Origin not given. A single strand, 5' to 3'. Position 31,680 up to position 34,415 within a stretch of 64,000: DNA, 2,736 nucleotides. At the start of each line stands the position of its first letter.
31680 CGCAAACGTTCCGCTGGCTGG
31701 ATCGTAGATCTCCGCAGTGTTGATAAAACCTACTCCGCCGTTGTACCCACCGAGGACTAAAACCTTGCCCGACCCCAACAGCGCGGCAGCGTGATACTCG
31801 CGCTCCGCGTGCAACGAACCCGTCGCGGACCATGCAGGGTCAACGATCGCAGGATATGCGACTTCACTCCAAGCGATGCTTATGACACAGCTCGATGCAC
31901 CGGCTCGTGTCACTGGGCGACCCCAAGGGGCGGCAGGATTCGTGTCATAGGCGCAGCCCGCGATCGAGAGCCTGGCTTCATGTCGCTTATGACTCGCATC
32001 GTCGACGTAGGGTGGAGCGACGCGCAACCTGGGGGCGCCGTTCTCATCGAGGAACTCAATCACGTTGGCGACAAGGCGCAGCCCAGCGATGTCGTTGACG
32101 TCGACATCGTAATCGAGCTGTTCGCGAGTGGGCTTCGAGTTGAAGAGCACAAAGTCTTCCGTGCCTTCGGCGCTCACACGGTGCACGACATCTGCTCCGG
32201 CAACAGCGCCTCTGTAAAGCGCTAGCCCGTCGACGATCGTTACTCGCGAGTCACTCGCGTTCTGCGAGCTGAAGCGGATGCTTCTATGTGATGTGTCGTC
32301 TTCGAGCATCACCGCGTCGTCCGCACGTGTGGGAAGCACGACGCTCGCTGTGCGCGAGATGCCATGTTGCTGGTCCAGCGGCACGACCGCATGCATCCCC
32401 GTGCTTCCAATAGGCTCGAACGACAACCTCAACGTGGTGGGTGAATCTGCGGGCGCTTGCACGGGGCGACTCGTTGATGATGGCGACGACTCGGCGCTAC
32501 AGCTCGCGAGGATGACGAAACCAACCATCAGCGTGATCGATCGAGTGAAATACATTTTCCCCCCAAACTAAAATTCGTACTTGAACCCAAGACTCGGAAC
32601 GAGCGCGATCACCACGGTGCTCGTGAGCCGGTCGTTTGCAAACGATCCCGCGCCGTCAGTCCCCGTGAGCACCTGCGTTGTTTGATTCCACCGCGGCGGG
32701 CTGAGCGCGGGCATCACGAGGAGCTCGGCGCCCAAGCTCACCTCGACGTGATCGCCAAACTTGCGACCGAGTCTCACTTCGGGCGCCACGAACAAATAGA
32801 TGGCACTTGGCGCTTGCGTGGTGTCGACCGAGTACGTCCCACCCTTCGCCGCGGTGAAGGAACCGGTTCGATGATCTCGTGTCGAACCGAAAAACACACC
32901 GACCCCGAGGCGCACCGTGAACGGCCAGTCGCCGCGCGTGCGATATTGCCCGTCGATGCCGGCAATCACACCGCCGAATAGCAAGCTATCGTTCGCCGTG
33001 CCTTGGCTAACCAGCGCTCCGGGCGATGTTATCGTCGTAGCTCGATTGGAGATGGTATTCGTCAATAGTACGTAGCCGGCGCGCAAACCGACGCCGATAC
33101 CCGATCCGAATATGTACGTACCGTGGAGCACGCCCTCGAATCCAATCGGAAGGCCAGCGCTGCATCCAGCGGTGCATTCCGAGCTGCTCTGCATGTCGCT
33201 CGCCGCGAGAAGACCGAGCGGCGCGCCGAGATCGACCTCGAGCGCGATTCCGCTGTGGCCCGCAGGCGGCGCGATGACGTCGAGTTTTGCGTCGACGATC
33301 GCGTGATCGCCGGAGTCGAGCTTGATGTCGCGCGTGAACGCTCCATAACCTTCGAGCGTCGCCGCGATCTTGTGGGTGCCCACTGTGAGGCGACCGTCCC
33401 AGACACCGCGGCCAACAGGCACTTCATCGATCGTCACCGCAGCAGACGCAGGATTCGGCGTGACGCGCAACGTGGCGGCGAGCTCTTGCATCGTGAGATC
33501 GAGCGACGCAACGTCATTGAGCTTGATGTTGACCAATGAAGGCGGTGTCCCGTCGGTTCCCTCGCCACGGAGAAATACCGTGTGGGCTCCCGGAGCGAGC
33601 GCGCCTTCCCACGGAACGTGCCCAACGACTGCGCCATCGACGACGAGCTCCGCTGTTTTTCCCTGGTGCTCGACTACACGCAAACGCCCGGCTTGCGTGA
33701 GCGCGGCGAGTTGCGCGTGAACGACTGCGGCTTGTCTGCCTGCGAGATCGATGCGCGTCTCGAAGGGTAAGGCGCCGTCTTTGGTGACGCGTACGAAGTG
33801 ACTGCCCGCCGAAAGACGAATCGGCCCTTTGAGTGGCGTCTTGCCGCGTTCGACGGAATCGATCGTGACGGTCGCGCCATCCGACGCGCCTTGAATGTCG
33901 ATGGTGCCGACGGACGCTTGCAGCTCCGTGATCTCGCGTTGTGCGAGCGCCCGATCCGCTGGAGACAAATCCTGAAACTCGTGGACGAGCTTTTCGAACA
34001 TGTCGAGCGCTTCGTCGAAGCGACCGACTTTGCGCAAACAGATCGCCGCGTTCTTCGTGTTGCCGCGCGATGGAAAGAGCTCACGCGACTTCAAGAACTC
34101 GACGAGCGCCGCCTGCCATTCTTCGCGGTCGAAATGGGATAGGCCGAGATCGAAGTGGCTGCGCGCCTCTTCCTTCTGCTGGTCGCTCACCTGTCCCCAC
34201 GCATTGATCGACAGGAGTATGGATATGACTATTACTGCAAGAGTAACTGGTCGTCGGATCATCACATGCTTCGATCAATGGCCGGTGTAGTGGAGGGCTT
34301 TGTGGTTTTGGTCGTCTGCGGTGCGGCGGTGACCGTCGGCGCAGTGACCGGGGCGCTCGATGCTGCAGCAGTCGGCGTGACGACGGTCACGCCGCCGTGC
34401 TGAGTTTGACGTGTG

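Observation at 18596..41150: Tandem array of seven paralogous secreted beta-propeller / Cys-rich / MYXO-CTERM proteins wired to Ser/Thr kinases and an outer-membrane PEGA barrel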

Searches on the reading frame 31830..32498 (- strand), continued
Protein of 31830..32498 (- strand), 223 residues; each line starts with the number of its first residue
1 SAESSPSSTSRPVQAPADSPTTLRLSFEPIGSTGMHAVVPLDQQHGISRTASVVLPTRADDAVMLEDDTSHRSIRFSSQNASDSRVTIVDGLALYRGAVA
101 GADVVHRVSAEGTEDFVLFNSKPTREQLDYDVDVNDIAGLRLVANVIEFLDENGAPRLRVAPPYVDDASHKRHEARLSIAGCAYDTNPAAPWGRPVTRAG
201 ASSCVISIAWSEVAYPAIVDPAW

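Call 68: find_encoding_contigs(protein=P0187, flank=10000, max_places=1)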
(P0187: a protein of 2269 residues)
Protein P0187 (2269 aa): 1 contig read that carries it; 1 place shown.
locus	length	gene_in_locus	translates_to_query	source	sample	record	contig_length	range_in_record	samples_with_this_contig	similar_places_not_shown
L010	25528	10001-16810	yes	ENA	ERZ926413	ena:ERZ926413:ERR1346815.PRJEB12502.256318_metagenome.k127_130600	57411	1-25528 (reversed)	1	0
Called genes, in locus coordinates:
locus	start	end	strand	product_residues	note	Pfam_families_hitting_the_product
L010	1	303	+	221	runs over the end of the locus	PF13848:Thioredoxin_6 (weak), PF00085:Thioredoxin, PF00581:Rhodanese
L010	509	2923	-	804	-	PF13405:EF-hand_6 (weak), PF13499:EF-hand_7, PF14658:EF-hand_9 (weak), PF13833:EF-hand_8 (weak), PF00036:EF-hand_1 (weak), PF13499:EF-hand_7, PF13833:EF-hand_8, PF04777:Evr1_Alr, +6 more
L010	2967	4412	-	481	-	PF25390:WD40_RLD, PF00415:RCC1, PF13540:RCC1_2, PF13540:RCC1_2, PF25390:WD40_RLD, PF13540:RCC1_2, PF00415:RCC1, PF13540:RCC1_2, +3 more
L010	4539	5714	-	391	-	PF01969:Ni_insertion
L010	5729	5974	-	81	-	-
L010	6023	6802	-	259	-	PF00731:AIRC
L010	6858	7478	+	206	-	-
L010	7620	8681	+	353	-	PF14361:RsbRD_N (weak), PF02518:HATPase_c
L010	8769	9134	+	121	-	-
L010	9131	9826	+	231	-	PF00440:TetR_N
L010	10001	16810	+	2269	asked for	PF24681:Kelch_KLHDC2_KLHL20_DRC7, PF13415:Beta-prop_FBX42, PF24681:Kelch_KLHDC2_KLHL20_DRC7, PF24981:Beta-prop_ATRN-LZTR1, PF24681:Kelch_KLHDC2_KLHL20_DRC7, PF13415:Beta-prop_FBX42, PF13964:Beta-prop_Calicin, PF24981:Beta-prop_ATRN-LZTR1, +13 more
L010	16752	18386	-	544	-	PF07719:TPR_2 (faint), PF13432:TPR_16 (faint), PF08308:PEGA (weak)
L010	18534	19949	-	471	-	PF00069:Pkinase, PF01636:APH (faint), PF07714:PK_Tyr_Ser-Thr, PF03109:ABC1 (weak)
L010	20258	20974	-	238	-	-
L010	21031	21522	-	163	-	-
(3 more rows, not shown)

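Call 71: find_related_loci(query=A2, collection=metagenome_contigs, flank=10000)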
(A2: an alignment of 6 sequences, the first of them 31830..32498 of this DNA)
Query A2 (223 aa) in metagenome_contigs; peptide patterns used: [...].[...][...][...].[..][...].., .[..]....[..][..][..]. (x = any residue, [..] = any of these).
377 stretches matched a pattern; 105 encode a relative of the query (tblastn E <= 1e-3); the best 80 are kept; 79 distinct loci.
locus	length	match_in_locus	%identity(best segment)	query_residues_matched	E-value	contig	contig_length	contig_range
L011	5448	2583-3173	59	27-223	7e-76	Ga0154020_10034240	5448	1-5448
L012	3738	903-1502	58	26-223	3e-74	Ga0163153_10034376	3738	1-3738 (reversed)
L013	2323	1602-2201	58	26-223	1e-75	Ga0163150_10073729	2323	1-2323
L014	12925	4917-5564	53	7-223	6e-72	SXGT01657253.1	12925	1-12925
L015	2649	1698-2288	54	27-223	3e-72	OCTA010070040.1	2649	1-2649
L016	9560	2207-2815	52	21-223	6e-68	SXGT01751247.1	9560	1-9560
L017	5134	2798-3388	53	26-223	3e-66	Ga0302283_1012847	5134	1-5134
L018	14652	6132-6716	51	30-223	1e-64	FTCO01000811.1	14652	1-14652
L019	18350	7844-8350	56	55-223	5e-61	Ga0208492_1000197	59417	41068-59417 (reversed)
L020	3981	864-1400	55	49-223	2e-59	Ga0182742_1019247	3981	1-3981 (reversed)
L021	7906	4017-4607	51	27-223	3e-59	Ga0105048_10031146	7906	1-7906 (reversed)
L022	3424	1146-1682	54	49-223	6e-59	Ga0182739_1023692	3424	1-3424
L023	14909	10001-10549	51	41-223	5e-59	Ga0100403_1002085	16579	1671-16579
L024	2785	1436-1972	54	49-223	4e-59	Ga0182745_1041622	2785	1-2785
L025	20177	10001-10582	47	25-223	9e-58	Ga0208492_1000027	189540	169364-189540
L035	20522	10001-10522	48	50-223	3e-49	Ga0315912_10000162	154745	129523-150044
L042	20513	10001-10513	46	53-223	2e-46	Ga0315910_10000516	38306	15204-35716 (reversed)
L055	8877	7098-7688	40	27-223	5e-43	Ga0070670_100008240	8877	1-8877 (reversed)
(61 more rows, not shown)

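Call 89: list_cluster_members(proteins=[P0203, P0207, P0211, P0216, P0219, P0224, P0229, P0242, P0244, P0285])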
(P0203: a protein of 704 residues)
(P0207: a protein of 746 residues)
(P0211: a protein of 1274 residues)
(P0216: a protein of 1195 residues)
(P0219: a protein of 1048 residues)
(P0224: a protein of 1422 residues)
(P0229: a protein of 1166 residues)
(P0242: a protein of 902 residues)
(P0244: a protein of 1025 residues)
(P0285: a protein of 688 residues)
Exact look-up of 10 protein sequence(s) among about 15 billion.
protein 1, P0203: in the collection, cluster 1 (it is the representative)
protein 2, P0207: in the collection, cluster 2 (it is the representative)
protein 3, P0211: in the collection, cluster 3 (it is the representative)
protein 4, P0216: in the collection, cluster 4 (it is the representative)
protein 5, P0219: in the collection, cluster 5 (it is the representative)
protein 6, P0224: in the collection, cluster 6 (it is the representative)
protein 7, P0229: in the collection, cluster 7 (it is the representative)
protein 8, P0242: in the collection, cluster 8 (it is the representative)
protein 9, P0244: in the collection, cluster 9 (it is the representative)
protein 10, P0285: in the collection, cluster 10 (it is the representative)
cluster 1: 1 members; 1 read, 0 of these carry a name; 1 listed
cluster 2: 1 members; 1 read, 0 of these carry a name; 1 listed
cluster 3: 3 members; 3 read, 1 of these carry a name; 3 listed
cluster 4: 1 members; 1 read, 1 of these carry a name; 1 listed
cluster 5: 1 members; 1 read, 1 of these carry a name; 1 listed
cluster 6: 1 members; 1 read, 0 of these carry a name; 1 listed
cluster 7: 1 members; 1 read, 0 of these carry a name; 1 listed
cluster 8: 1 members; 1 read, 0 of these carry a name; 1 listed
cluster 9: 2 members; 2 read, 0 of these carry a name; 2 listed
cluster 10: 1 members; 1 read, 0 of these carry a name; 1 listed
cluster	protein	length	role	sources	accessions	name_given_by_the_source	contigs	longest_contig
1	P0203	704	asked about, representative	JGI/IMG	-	-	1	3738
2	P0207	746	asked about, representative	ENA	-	-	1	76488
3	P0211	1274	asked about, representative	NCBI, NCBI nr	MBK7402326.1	MAG: hypothetical protein IPJ34_40335 [Myxococcales bacterium] | hypothetical protein [Myxococcales bacterium]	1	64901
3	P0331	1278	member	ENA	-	-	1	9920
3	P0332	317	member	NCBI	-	-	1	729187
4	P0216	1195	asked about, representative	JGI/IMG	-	hypothetical protein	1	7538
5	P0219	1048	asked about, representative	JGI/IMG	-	MYXO-CTERM domain-containing protein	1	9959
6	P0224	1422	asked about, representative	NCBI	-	-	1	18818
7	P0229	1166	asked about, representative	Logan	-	-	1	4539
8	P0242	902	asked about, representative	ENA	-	-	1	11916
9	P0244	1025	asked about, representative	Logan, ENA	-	-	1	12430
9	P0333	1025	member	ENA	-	-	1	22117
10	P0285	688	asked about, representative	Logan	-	-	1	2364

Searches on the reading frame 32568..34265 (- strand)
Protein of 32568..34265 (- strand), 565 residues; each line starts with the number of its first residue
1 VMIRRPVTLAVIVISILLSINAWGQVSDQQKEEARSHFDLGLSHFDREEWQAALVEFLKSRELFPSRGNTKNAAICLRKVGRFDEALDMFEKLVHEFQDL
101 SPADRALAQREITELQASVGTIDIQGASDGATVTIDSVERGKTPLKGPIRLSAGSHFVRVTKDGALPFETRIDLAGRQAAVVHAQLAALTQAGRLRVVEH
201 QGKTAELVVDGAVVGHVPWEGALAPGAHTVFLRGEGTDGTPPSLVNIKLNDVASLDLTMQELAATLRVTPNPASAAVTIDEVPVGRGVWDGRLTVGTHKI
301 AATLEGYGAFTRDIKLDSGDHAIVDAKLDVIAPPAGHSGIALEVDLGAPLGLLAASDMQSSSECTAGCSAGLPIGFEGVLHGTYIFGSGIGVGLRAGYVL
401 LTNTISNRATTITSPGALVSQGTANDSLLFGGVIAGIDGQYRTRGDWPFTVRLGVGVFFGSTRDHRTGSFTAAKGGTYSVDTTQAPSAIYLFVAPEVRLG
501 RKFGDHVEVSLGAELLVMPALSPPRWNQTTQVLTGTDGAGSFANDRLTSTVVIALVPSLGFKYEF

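Call 9: search_protein_families(library=pfam, proteins=[window:32568-34265:-], max_evalue=0.01)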
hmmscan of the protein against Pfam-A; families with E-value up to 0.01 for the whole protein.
window:32568-34265:- (565 aa): 6 families
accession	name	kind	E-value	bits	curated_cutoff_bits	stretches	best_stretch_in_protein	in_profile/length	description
PF08308.17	PEGA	-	2.9e-19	69.2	20.8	2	120-181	2-62/71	PEGA domain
PF07719.23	TPR_2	-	4.1e-06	27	27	0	34-66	1-33/34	Tetratricopeptide repeat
PF00515.34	TPR_1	-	0.0001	22.4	27.8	0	72-92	6-26/34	Tetratricopeptide repeat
PF13424.12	TPR_12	-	0.00029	21.4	30.1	1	34-92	3-70/77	Tetratricopeptide repeat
PF13432.12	TPR_16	-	0.00068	20.5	32.7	0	20-59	17-55/65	Tetratricopeptide repeat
PF13620.12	CarboxypepD_reg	-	0.0029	18.4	32.3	0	292-328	44-81/82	Carboxypeptidase regulatory-like domain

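Call 83: search_solved_structures(query=window:32568-34265:-, max_evalue=1)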
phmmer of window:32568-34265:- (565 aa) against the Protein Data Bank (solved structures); distinct sequences matched with E-value up to 1: 35.
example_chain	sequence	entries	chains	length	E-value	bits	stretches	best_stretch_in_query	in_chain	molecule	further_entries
4wsl_A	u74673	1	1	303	1.8e-08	36.6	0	41-94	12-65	Pentatricopeptide repeat protein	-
8bu0_A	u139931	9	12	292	2.6e-07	32.7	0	33-94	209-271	Consensus tetratricopeptide repeat protein | Crystal structure of an 8-repeat consensus TPR superhelix with Zinc. | Monomer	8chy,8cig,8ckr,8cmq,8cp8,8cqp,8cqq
5orq_A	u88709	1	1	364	1.5e-06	30.2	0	41-94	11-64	cPPR-Telo1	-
5orm_A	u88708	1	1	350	2.3e-06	29.6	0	41-94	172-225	cPPR-Telo1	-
4pjr_A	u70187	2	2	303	1.3e-05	27.1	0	41-94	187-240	Pentatricopeptide repeat protein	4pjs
4wn4_A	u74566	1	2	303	2.4e-05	26.2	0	41-94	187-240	Pentatricopeptide repeat protein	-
6een_D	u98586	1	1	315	7.2e-05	24.7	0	41-94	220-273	Designer Pentatricopeptide Protein dPPR10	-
4pjq_A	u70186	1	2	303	7.3e-05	24.6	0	41-94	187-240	Pentatricopeptide repeat protein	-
9qhc_A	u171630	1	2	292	0.00051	21.8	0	28-94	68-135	Engineered tetratricopeptide repeat protein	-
2wqh_A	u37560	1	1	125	0.0018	20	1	33-95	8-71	CTPR3Y3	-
8ch0_A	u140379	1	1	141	0.0032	19.2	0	33-94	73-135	Consensus tetratricopeptide repeat protein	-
2fo7_A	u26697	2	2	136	0.005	18.6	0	33-94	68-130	SYNTHETIC CONSENSUS TPR PROTEIN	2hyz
1na0_A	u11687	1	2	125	0.0054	18.5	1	31-95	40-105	designed protein CTPR3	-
6een_B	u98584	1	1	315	0.012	17.3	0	41-94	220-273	Designer Pentatricopeptide Protein dPPR10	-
5i9g_C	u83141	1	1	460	0.013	17.2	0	73-95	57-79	pentatricopeptide repeat protein dPPR-U8C2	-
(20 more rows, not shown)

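Call 84: search_protein_families(library=ncbifam, proteins=[window:32568-34265:-], max_evalue=0.01)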
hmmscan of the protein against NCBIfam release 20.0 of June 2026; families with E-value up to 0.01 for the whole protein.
window:32568-34265:- (565 aa): 3 families
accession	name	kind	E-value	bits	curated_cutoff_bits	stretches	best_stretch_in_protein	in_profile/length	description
NF047815.1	LIC10124_lipo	equivalog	0.00016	20.3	650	1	84-231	166-308/516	LIC10124 family lipoprotein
NF033762.1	social_mot_Tgl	equivalog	0.00026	20.4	225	1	17-109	14-108/252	social motility TPR repeat lipoprotein Tgl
NF053852.1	vesicle_Bd0635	exception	0.0029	17.3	250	1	25-106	129-214/223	CpoB-like predatory vesicle lipoprotein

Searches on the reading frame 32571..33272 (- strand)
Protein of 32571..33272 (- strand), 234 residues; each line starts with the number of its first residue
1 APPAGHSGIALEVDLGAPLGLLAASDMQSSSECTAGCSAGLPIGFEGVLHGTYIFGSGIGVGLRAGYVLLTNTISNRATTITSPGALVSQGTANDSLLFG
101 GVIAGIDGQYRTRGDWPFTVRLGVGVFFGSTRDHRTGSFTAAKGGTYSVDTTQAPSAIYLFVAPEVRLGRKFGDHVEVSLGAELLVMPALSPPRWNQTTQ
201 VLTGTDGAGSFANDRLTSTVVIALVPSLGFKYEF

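Call 88: search_protein_families(library=pfam, proteins=[window:32571-33272:-], max_evalue=10)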
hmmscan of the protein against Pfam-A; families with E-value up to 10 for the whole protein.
seq(234 aa): 1 family
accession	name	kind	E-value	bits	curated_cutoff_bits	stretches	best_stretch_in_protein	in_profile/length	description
PF25222.1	DUF7840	-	0.017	15.2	27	1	120-200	92-169/224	Domain of unknown function (DUF7840)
